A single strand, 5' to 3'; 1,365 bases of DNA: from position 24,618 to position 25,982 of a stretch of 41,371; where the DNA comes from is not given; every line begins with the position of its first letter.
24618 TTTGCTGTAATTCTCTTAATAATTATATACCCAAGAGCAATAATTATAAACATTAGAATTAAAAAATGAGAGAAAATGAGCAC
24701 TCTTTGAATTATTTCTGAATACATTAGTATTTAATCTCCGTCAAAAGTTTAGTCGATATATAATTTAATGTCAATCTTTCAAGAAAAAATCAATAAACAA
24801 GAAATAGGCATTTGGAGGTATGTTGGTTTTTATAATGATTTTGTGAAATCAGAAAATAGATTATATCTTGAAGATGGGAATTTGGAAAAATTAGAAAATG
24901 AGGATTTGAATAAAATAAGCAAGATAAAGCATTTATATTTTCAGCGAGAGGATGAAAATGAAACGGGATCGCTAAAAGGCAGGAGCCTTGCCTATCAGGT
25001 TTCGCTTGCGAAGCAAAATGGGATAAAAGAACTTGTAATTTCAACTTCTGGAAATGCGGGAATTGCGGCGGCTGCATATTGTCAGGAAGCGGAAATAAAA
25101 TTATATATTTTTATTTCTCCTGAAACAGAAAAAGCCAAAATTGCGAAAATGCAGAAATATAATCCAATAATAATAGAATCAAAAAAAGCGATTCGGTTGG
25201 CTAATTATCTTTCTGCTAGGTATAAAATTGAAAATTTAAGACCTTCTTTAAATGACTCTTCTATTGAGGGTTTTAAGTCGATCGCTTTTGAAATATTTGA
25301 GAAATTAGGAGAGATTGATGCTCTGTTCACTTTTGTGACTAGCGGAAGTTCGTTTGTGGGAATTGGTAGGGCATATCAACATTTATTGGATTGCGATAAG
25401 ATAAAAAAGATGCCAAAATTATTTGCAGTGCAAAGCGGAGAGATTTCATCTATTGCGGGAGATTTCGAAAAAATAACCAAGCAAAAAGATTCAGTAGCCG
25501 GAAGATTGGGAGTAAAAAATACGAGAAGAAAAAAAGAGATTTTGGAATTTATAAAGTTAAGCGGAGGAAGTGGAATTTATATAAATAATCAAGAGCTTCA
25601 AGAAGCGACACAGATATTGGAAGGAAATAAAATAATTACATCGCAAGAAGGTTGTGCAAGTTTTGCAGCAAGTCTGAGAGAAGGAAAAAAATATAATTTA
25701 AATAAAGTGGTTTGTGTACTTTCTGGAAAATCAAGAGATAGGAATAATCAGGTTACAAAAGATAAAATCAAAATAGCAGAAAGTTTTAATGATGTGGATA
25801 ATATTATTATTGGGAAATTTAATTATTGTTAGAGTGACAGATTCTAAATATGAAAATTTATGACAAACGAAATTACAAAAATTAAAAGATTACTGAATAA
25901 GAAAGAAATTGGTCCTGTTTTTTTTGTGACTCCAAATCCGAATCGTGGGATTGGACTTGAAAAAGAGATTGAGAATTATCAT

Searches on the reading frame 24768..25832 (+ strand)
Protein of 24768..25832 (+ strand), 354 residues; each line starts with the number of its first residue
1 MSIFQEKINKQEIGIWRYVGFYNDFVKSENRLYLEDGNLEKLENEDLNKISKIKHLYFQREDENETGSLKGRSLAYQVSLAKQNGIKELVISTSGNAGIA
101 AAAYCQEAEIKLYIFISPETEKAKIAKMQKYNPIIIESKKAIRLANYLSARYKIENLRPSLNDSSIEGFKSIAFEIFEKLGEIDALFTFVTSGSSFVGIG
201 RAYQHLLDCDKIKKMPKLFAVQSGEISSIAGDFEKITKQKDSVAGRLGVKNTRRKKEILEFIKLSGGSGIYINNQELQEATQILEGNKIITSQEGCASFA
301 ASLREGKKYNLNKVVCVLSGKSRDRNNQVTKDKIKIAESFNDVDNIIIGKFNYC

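Call 5: search_protein_families(library=pfam, proteins=[window:24768-25832:+], max_evalue=0.1)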
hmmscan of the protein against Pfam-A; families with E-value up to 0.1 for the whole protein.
window:24768-25832:+ (354 aa): 2 families
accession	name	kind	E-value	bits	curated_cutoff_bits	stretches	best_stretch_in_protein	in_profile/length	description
PF00291.31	PALP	-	3.4e-42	145.2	35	1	46-320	15-295/295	Pyridoxal-phosphate dependent enzyme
PF04239.17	DUF421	-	0.012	15.5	23.6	1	124-186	5-67/129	YetF C-terminal domain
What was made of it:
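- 24768..25832 (+): Threonine-synthase-like fold-type-II PLP enzyme, transcribed divergently from the ribbon gene. PF00291 (call 5).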

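Call 6: search_protein_families(library=ncbifam, proteins=[window:24768-25832:+], max_evalue=0.01)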
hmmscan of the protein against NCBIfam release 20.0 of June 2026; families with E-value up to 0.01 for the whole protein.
window:24768-25832:+ (354 aa): 30 families (the best 25 are shown)
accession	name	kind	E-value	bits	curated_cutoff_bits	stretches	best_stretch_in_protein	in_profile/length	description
NF006205.0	PRK08329.1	equivalog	2.6e-37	128.6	358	1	48-321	65-342/347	threonine synthase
NF004170.0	PRK05638.1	equivalog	5.2e-36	124.1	421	1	7-337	38-370/442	threonine synthase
NF006050.0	PRK08197.1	equivalog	5.2e-29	101.2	303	1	5-325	48-384/406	threonine synthase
NF005035.0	PRK06450.1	equivalog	1.1e-26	93.5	301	1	52-321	63-333/338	threonine synthase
NF004996.0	PRK06381.1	equivalog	4.4e-25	88.4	266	1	42-322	19-318/319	threonine synthase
TIGR00260.1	thrC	equivalog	2.6e-16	59.7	167.1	1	16-325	2-338/340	threonine synthase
NF005292.0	PRK06815.1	equivalog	3.5e-15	55.9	371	1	55-322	37-307/320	threonine/serine dehydratase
NF004771.0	PRK06110.1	equivalog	7.6e-14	51.5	317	1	57-326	39-310/323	threonine dehydratase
TIGR01127.1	ilvA_1Cterm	equivalog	1.6e-12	47.1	378.75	1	55-325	16-288/380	threonine ammonia-lyase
TIGR02079.1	THD1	equivalog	2.2e-10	39.9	440.55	1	46-325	24-309/410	threonine ammonia-lyase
NF005600.0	PRK07334.1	equivalog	3.6e-10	39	496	1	55-322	44-311/408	threonine ammonia-lyase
NF006094.0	PRK08246.1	subfamily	2.3e-09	37.1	331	1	49-320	33-301/310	serine/threonine dehydratase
NF005147.0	PRK06608.1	equivalog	2.9e-09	36.2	380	1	42-193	28-183/339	serine/threonine dehydratase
NF006390.0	PRK08639.1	equivalog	4.8e-09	35.7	421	1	55-324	41-316/418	threonine ammonia-lyase IlvA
NF005454.0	PRK07048.1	equivalog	1.2e-08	34.5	452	1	54-324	40-312/324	threo-3-hydroxy-L-aspartate ammonia-lyase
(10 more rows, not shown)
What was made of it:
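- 24768..25832 (+): Below all ThrC cutoffs (call 6).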

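Call 17: search_solved_structures(query=window:24768-25829:+, max_evalue=0.00001)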
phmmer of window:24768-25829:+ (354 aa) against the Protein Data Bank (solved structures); distinct sequences matched with E-value up to 0.00001: 6.
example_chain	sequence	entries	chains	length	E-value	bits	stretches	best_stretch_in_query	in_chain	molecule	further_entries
2zsj_A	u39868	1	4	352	8.9e-18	67.8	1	33-345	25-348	Threonine synthase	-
6cgq_A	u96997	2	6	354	1.4e-16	63.9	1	31-337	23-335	Threonine synthase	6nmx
1uim_A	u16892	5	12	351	6.4e-12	48.6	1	55-321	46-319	Threonine Synthase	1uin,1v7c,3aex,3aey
2d1f_A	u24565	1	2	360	1.7e-10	43.9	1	56-328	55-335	Threonine synthase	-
6lut_A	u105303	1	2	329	3.3e-09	39.7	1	41-325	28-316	Probable serine racemase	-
1v71_A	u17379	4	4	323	4.4e-08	36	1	23-324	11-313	Hypothetical protein C320.14 in chromosome III | Uncharacterized protein C320.14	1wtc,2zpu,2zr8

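Call 71: find_homologous_proteins(query=window:24768-25829:+, max_evalue=1e-10)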
Query window:24768-25829:+ (354 aa): 221 proteins with E <= 1e-10 among 8000 candidates; the best 120 are listed.
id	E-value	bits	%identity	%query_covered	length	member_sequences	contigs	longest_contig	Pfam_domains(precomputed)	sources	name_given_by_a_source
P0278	1.8e-222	755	99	100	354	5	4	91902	PF00291.32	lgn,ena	-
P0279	1.3e-175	601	80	100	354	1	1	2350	PF00291.32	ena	-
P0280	6.7e-167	573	76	100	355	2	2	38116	PF00291.32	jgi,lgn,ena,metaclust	metaclust:\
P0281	7.9e-166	569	77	100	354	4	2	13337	PF00291.32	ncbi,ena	-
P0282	9.1e-165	566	75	100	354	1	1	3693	PF00291.32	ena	-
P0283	6.4e-163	560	75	100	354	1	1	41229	PF00291.32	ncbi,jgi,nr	ncbi:pyridoxal-phosphate dependent enzyme [Patescibacteria group bacterium]|nr:pyridoxal-phosphate d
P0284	1.0e-160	552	74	100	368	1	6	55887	PF00291.32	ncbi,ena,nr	ncbi:MAG: pyridoxal-phosphate dependent enzyme [Candidatus Pacebacteria bacterium]|nr:pyridoxal-phos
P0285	8.1e-159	546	73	100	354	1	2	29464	PF00291.32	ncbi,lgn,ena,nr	ncbi:pyridoxal-phosphate dependent enzyme [Candidatus Parcubacteria bacterium]|nr:pyridoxal-phosphat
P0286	3.2e-153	528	71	100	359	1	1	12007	PF00291.32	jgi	-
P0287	6.2e-153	527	71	100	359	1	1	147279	PF00291.32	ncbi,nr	ncbi:MAG: pyridoxal-phosphate dependent enzyme [Patescibacteria group bacterium]|nr:pyridoxal-phosph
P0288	1.7e-145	502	69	98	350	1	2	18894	PF00291.32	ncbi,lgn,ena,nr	ncbi:MAG: pyridoxal-phosphate dependent enzyme [Candidatus Pacebacteria bacterium]|nr:pyridoxal-phos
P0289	9.0e-142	490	68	98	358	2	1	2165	PF00291.32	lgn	-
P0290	5.9e-141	487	67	98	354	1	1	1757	PF00291.32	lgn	-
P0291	1.7e-140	486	62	96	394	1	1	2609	PF00291.32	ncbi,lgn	-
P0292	1.4e-139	483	67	98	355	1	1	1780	PF00291.32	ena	-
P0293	1.9e-139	482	67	97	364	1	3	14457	PF00291.32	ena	-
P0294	2.3e-139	482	66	98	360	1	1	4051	PF00291.32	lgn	-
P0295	6.2e-139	481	65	98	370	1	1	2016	PF00291.32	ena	-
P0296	1.9e-138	479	65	98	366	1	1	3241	PF00291.32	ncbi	-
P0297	2.8e-138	479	65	98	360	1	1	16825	PF00291.32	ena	-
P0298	3.9e-138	478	68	98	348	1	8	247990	PF00291.32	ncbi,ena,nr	ncbi:MAG: pyridoxal-phosphate dependent enzyme [Candidatus Pacebacteria bacterium]|nr:pyridoxal-phos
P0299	2.7e-137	475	67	98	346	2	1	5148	PF00291.32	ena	-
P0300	6.1e-137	474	64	100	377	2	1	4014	PF00291.32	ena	-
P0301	7.4e-137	474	64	99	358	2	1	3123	PF00291.32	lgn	-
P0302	1.5e-136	473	66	99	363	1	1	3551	PF00291.32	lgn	-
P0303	2.0e-136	473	66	98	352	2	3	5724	PF00291.32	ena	-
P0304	2.5e-136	472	66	97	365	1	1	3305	PF00291.32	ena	-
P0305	5.8e-136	471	64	98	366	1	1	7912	PF00291.32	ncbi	-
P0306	6.3e-136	471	65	98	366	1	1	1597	PF00291.32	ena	-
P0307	9.5e-136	470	66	98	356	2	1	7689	PF00291.32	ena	-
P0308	1.5e-135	470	66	98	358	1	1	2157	PF00291.32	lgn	-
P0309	2.4e-135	469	65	99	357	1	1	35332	PF00291.32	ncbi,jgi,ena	-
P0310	6.8e-135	468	64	98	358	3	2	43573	PF00291.32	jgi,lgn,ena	-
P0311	9.9e-135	467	64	99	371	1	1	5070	PF00291.32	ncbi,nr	ncbi:pyridoxal-phosphate dependent enzyme [Patescibacteria group bacterium]|nr:pyridoxal-phosphate d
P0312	1.5e-133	463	66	98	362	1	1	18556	PF00291.32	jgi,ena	-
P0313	3.8e-133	462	64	96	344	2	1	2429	PF00291.32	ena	-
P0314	4.7e-133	462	63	98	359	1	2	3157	PF00291.32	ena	-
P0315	4.9e-133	461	63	99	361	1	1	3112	PF00291.32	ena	-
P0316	2.8e-132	459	65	97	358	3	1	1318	PF00291.32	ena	-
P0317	3.9e-132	458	63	98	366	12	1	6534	PF00291.32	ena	-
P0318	4.0e-132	458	66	98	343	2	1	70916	PF00291.32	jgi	jgi:threonine synthase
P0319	5.0e-132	458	64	98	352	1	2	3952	PF00291.32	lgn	-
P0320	6.4e-132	458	62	98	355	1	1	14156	PF00291.32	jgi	-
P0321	6.7e-131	454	63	98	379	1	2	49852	PF00291.32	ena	-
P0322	2.4e-130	453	64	98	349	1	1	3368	PF00291.32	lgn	-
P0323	3.4e-130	452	63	98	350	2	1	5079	PF00291.32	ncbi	ncbi:MAG: pyridoxal-phosphate dependent enzyme [Minisyncoccia bacterium]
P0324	1.2e-129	450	63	98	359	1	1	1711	PF00291.32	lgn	-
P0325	3.8e-129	449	65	99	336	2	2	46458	PF00291.32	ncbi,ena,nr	ncbi:MAG: pyridoxal-phosphate dependent enzyme [Candidatus Pacebacteria bacterium]|nr:pyridoxal-phos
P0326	4.8e-129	448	60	99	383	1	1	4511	PF00291.32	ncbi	-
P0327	7.1e-129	448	65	98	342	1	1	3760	PF00291.32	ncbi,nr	ncbi:MAG: pyridoxal-phosphate dependent enzyme [Patescibacteria group bacterium]|nr:pyridoxal-phosph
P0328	8.0e-129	448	62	97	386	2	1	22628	PF00291.32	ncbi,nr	ncbi:pyridoxal-phosphate dependent enzyme [Candidatus Parcubacteria bacterium]|nr:pyridoxal-phosphat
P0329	3.0e-128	446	63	98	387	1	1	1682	PF00291.32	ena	-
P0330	3.2e-128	446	65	96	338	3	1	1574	PF00291.32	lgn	-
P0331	4.2e-128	445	63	98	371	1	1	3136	PF00291.32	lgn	-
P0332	1.0e-127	444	61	98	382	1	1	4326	PF00291.32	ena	-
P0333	1.1e-127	444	63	98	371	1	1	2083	PF00291.32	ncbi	-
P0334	1.3e-127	444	65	97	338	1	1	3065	PF00291.32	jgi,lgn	-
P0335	1.4e-127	444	61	98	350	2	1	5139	PF00291.32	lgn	-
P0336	1.9e-127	443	62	99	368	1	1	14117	PF00291.32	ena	-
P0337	2.7e-127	443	64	98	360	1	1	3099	PF00291.32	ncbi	-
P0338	4.0e-127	442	65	98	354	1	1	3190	PF00291.32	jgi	jgi:threonine synthase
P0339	4.5e-127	442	64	98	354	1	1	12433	PF00291.32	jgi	jgi:threonine synthase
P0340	4.5e-127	442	62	99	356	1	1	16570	PF00291.32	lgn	-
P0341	4.8e-127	442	61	99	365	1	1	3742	PF00291.32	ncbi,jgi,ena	-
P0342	8.7e-127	441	63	98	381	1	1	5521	PF00291.32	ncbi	-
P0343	2.4e-126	439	65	98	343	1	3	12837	PF00291.32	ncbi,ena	-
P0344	3.5e-126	439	64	97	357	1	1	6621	PF00291.32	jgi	-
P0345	1.7e-125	437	59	98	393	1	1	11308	PF00291.32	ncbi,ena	-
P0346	1.9e-125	436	64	98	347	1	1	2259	PF00291.32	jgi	-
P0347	2.7e-123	429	63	94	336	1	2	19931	PF00291.32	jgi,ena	-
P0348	1.7e-122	427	62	99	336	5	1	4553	PF00291.32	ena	-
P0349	2.9e-122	426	59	99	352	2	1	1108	PF00291.32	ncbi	-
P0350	8.5e-121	421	61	94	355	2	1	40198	PF00291.32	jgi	jgi:threonine synthase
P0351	9.4e-121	421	62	98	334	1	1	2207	PF00291.32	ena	-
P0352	2.2e-119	417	57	100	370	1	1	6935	PF00291.32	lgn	-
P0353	2.5e-119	416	63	98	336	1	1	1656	PF00291.32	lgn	-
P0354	2.0e-118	413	61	98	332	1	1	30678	PF00291.32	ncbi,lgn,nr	ncbi:MAG: pyridoxal-phosphate dependent enzyme [Patescibacteria group bacterium]|nr:pyridoxal-phosph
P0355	3.6e-118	413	62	99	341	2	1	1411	PF00291.32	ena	-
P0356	7.9e-118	411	59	80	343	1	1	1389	PF00291.32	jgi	-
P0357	1.2e-117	411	65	87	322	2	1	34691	PF00291.32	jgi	jgi:threonine synthase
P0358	7.9e-117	408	66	84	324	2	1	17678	PF00291.32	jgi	-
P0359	8.9e-117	408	58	98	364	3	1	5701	PF00291.32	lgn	-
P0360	1.4e-115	404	65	83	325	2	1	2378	PF00291.32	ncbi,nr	ncbi:pyridoxal-phosphate dependent enzyme, partial [Patescibacteria group bacterium]|nr:pyridoxal-ph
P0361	4.7e-115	402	58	97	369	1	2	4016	PF00291.32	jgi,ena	-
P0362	3.1e-114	400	56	94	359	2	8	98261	PF00291.32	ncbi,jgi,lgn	jgi:threonine synthase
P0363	1.8e-112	394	57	96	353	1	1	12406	PF00291.32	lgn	-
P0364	4.3e-112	393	54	98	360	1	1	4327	PF00291.32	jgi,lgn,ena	-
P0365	7.5e-112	392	56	98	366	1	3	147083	PF00291.32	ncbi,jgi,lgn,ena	ncbi:MAG: pyridoxal-phosphate dependent enzyme [Candidatus Paceibacterota bacterium]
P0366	9.2e-112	392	56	96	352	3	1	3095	PF00291.32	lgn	-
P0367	1.2e-111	391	57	94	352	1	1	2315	PF00291.32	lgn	-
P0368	8.9e-111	388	55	98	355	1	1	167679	PF00291.32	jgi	jgi:threonine synthase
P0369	9.3e-111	388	56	95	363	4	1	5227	PF00291.32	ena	-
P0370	2.3e-110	387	55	97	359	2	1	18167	PF00291.32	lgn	-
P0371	2.3e-110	387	54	97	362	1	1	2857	PF00291.32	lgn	-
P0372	2.5e-110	387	54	98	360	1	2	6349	PF00291.32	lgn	-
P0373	4.0e-110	386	54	97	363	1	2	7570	PF00291.32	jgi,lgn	jgi:threonine synthase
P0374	6.6e-110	385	53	98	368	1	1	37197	PF00291.32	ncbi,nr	ncbi:MAG: pyridoxal-phosphate dependent enzyme [Candidatus Pacebacteria bacterium]|nr:pyridoxal-phos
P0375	3.7e-109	383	56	94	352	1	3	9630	PF00291.32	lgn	-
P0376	3.7e-109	383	54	95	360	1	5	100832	PF00291.32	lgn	-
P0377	4.7e-109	383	54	98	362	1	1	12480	PF00291.32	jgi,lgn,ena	-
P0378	6.1e-109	382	55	96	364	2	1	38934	PF00291.32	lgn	-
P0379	1.2e-108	381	55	97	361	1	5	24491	PF00291.32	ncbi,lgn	-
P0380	2.8e-107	377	53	96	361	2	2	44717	PF00291.32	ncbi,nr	ncbi:MAG: pyridoxal-phosphate dependent enzyme [Candidatus Pacebacteria bacterium]|nr:pyridoxal-phos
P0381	3.2e-107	377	53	98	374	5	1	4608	PF00291.32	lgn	-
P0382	5.8e-107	376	46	98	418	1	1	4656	PF00291.32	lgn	-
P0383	1.0e-106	375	53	95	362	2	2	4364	PF00291.32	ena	-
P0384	5.0e-105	369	53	98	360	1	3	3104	PF00291.32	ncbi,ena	-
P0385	9.2e-103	362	49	98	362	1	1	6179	PF00291.32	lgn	-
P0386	4.1e-102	360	51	98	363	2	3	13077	PF00291.32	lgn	-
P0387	1.6e-101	358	66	73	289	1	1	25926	PF00291.32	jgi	jgi:threonine synthase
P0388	1.0e-99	352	43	98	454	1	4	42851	PF00291.32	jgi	jgi:threonine synthase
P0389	6.4e-95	336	48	98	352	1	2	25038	PF00291.32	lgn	-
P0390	3.9e-91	324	58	74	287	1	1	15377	PF00291.32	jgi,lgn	jgi:threonine synthase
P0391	7.4e-90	320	46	97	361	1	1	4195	PF00291.32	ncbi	-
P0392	3.6e-81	291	45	94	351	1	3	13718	PF00291.32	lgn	-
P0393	5.8e-81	290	44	94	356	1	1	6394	PF00291.32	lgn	-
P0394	6.7e-80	287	63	62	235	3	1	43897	PF00291.32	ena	-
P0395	1.3e-79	286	62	62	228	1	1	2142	PF00291.32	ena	-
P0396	1.7e-79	286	44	98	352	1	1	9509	PF00291.32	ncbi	-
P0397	1.1e-78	283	46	90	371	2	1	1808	PF00291.32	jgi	-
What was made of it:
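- Tried and rejected: Rosetta-stone fusions: none among 120 listed PLP-enzyme homologs (call 71).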

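Call 74: search_solved_structures(query=A5, max_evalue=1e-8, show_alignments=2)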
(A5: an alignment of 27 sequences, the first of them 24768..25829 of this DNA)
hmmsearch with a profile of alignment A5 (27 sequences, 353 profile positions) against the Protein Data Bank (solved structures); distinct sequences matched with E-value up to 1e-8: 21.
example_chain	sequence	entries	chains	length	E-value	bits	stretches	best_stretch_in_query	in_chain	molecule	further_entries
2zsj_A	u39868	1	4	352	5.7e-33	117.5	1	31-346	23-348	Threonine synthase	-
6cgq_A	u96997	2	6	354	1.2e-31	113.1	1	15-348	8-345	Threonine synthase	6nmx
2d1f_A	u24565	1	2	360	2.4e-25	92.4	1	33-324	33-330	Threonine synthase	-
1uim_A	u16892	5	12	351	2.6e-22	82.5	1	54-322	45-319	Threonine Synthase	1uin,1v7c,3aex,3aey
6lut_A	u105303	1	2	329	1.2e-17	67.1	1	37-197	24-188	Probable serine racemase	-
1v71_A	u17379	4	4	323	2e-14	56.5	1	22-323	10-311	Hypothetical protein C320.14 in chromosome III | Uncharacterized protein C320.14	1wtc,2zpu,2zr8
5ybw_A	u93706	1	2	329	8.4e-13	51.2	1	54-199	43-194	Aspartate racemase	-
5cvc_A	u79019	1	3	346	3.3e-12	49.2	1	39-202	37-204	Serine racemase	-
2gn0_A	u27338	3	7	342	1.9e-11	46.7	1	54-323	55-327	Threonine dehydratase catabolic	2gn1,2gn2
3iau_A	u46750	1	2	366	7.3e-11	44.8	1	44-212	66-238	Threonine deaminase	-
5x2l_A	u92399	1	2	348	8e-11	44.7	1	45-206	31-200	Serine racemase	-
3l6b_A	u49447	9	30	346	8.3e-11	44.6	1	45-206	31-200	Serine racemase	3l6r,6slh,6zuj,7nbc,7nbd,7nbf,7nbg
6zsp_AAA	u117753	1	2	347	8.4e-11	44.6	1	45-206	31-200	Serine racemase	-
8y1j_A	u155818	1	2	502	1.5e-10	43.8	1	38-322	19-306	L-threonine dehydratase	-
4h27_A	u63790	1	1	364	1e-09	41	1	49-304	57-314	L-serine dehydratase/L-threonine deaminase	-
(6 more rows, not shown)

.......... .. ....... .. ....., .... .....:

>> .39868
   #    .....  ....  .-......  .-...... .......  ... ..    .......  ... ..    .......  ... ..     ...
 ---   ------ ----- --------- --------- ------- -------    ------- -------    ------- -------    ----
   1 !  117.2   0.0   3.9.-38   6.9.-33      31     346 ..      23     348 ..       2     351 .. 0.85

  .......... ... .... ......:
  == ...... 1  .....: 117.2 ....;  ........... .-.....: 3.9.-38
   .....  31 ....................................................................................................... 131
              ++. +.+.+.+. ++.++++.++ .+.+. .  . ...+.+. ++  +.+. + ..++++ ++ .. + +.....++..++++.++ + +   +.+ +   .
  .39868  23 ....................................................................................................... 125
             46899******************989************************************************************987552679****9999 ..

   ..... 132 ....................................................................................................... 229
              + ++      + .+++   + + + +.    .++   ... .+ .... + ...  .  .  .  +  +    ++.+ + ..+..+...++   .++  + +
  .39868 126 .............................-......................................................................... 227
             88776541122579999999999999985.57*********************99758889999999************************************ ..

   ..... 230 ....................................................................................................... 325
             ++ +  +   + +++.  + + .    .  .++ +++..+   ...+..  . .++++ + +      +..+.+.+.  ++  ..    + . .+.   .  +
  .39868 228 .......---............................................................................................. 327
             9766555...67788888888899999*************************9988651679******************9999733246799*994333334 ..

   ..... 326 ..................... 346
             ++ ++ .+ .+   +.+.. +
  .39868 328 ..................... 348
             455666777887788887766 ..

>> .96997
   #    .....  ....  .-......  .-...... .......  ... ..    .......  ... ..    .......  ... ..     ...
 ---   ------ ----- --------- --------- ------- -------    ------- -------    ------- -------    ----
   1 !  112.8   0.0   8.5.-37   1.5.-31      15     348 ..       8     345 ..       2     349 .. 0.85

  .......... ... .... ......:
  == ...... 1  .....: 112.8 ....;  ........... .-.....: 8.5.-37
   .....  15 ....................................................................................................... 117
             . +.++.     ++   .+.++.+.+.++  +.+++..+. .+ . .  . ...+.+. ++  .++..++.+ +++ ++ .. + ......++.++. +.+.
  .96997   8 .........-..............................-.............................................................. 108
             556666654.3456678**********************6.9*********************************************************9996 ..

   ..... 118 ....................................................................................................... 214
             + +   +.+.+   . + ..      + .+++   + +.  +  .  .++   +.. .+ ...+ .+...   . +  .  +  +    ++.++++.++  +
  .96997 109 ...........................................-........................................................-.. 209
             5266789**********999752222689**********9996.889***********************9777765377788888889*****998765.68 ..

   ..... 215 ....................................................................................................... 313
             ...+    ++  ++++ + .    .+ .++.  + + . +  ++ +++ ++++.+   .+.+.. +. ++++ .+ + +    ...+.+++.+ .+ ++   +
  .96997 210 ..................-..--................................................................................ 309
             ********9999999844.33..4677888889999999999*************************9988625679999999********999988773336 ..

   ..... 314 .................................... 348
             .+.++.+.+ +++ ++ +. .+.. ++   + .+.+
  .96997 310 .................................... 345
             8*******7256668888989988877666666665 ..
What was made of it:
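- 24768..25832 (+): Profile vs PDB: ThrC 6e-33, Ser racemase 1e-17, Asp racemase 8e-13 (call 74).
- On Threonine synthase, for the adjacent PLP enzyme: In the ThrC motif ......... the Arg aligns with Ser in this family (call 74).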

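Call 79: predict_structure(alignment_id=A5)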
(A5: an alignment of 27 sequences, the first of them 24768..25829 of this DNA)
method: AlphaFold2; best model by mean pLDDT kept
length: 354 residues; sequences in the alignment: 27
mean_pLDDT: 88.5   pTM: 0.89
mean pLDDT of the five models: 88.5, 87.9, 87.2, 86.4, 84.3
residues with pLDDT >= 90: 234; 70-90: 83; 50-70: 32; < 50: 5
segments of 3 or more residues with pLDDT < 50: 351-354
pLDDT, mean of each block of 10 residues (from residue 1): 79 92 95 72 81 92 89 96 98 93 97 95 92 96 97 92 90 95 95 92 96 96 72 66 57 85 94 92 93 93 88 92 78 94 90 42
secondary structure, 60 per line:
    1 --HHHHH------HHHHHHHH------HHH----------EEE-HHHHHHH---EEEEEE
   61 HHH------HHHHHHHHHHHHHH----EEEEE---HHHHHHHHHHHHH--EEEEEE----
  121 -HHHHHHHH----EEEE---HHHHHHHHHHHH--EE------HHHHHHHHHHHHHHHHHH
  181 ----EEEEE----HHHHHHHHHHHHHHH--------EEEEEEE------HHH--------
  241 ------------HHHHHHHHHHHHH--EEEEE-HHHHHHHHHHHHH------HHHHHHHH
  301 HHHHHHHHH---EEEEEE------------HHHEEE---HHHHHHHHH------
elements in order: H3-7 H14-21 E41-43 H45-51 E55-60 H70-83 E88-92 H96-108 E111-116 H122-129 E134-137 H141-152 H163-180 E185-189 H194-208 E217-223 H253-265 E268-272 H274-286 H293-309 E313-318 E334-336 H340-348
